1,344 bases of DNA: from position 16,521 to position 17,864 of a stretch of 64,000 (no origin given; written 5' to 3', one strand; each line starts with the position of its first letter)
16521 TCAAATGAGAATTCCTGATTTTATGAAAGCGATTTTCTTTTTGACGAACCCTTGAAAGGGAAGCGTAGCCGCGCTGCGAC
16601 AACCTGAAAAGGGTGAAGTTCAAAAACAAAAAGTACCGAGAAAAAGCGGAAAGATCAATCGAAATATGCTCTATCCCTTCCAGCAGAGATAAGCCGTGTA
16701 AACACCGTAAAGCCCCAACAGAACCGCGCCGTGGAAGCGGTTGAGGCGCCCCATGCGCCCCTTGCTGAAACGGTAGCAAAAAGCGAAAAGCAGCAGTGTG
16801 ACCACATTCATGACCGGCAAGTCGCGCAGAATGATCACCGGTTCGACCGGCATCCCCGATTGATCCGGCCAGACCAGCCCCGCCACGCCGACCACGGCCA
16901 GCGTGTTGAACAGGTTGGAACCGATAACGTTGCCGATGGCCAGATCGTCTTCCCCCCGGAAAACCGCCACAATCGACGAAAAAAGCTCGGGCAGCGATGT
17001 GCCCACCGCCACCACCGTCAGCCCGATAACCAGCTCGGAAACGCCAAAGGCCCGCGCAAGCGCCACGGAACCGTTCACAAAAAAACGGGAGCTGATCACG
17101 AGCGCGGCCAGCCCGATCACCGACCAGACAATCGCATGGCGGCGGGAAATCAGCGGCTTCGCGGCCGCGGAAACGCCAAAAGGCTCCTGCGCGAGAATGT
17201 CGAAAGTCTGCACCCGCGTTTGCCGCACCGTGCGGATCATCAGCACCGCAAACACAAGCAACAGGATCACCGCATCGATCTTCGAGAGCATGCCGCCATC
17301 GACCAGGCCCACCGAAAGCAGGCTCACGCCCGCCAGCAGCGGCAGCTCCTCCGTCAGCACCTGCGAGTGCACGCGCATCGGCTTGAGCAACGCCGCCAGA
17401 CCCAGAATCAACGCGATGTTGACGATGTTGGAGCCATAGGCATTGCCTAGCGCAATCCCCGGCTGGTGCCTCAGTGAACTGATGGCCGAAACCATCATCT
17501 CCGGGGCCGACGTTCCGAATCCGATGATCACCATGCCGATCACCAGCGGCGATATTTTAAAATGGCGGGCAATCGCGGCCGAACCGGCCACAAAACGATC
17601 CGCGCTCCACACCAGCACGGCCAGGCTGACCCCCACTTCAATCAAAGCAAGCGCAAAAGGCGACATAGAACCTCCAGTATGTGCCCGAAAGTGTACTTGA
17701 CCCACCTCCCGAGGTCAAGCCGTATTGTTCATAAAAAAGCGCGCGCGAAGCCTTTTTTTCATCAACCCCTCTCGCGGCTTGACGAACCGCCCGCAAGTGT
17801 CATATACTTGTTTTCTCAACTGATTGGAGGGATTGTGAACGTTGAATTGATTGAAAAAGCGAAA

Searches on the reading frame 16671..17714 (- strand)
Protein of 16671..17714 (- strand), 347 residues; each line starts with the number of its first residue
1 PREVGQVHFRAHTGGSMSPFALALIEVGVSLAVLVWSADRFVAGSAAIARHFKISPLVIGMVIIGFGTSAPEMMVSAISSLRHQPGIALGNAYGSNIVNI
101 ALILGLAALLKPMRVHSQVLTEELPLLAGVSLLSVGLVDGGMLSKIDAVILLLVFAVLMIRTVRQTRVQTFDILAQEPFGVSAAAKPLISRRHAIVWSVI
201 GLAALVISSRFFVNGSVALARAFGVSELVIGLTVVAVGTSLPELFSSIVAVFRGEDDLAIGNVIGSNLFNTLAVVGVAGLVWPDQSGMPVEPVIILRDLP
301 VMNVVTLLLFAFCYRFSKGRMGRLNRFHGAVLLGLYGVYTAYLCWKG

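Call 38: search_protein_families(library=pfam, proteins=[window:16671-17714:-], max_evalue=0.001)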
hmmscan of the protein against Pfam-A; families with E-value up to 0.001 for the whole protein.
window:16671-17714:- (347 aa): 1 family
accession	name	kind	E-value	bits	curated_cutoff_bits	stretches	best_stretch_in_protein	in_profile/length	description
PF01699.29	Na_Ca_ex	-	3.9e-69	231.8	24.9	2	193-344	1-150/151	Sodium/calcium exchanger protein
